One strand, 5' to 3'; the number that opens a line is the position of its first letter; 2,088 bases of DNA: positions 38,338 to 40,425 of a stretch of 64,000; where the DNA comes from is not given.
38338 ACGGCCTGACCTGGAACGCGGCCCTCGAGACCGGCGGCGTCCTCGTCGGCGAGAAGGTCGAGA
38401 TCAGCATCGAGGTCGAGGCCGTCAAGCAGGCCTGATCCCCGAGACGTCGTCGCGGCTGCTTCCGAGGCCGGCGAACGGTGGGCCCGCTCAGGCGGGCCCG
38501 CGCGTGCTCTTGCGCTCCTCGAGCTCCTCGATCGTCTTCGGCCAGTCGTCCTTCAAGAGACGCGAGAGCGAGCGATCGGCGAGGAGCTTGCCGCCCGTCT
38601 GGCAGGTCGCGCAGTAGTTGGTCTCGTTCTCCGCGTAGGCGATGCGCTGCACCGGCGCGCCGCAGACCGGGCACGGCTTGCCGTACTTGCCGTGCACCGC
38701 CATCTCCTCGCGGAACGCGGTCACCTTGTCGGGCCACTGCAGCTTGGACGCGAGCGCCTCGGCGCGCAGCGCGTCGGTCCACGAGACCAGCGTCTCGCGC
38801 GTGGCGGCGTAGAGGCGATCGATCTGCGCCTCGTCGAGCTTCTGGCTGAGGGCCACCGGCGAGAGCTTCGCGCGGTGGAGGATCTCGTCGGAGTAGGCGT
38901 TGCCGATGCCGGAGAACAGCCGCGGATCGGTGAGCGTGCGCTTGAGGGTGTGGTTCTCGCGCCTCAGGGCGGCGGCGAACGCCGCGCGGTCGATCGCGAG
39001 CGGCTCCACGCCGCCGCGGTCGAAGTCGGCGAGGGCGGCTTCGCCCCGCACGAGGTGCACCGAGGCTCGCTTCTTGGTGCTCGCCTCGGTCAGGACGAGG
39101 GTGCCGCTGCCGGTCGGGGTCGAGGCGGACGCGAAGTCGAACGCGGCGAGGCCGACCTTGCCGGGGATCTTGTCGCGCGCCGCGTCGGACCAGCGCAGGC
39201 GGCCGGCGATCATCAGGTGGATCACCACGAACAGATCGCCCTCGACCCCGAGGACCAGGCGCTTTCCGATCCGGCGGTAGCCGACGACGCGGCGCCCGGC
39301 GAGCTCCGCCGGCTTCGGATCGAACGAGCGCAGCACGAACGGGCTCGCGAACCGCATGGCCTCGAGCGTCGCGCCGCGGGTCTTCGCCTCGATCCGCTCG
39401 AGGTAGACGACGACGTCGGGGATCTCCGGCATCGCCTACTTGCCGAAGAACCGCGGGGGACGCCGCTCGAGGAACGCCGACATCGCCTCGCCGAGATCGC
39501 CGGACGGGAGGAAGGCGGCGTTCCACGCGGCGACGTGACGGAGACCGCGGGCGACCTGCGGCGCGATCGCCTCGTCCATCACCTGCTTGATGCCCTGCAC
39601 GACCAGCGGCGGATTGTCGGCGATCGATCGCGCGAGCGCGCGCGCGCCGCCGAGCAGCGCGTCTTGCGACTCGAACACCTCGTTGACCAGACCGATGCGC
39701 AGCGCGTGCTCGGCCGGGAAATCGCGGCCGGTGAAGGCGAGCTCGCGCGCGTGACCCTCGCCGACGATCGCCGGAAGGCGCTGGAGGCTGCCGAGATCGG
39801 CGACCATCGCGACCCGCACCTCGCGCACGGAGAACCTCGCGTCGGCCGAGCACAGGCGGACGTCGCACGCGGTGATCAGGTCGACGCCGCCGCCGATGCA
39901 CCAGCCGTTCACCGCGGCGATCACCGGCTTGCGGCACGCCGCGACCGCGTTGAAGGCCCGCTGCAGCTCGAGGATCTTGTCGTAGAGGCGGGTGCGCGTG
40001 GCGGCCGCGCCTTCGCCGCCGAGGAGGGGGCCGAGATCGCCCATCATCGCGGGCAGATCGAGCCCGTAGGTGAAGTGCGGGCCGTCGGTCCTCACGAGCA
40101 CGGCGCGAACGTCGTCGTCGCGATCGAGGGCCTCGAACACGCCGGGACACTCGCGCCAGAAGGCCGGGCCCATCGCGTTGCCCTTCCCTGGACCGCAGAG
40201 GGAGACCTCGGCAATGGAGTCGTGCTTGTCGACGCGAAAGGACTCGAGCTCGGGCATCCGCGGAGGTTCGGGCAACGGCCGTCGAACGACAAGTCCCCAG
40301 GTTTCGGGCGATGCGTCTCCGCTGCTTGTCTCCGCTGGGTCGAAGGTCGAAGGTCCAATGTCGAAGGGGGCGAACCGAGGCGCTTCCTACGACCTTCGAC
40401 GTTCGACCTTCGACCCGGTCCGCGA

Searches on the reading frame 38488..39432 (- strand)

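Call 99: search_protein_families(library=pfam, proteins=[window:38488-39432:-], max_evalue=0.001)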
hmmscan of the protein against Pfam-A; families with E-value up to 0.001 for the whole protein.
window:38488-39432:- (314 aa): 4 families
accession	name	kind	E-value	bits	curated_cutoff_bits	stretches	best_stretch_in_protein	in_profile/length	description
PF06831.19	H2TH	-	4.8e-14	52.6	34.7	1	143-215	4-78/93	Formamidopyrimidine-DNA glycosylase H2TH domain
PF01149.29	Fapy_DNA_glyco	-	1.1e-13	52.3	25.5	1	1-87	1-90/117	Formamidopyrimidine-DNA glycosylase N-terminal domain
PF06827.20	zf-FPG_IleRS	-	1.1e-07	31.9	21.3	1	251-279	1-29/30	Zinc finger found in FPG and IleRS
PF05833.16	NFACT_N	-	4e-05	23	31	1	141-218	167-243/456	NFACT N-terminal and middle domains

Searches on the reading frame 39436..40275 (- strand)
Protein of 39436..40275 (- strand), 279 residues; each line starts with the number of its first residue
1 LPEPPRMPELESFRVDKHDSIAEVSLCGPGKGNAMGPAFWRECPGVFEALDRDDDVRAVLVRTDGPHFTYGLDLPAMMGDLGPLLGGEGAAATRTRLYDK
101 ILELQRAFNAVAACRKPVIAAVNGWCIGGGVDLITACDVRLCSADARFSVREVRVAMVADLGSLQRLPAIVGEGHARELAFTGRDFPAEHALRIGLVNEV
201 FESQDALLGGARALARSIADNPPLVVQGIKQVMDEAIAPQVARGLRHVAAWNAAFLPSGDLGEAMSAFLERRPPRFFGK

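Call 100: search_protein_families(library=pfam, proteins=[window:39436-40275:-], max_evalue=0.001)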
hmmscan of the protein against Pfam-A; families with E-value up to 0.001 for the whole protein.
window:39436-40275:- (279 aa): 2 families
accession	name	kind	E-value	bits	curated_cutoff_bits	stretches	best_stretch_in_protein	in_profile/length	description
PF00378.25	ECH_1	-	1.2e-42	146.5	27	1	17-277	2-249/251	Enoyl-CoA hydratase/isomerase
PF16113.10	ECH_2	-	1.2e-15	58.4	27.2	1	24-206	4-177/335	Enoyl-CoA hydratase/isomerase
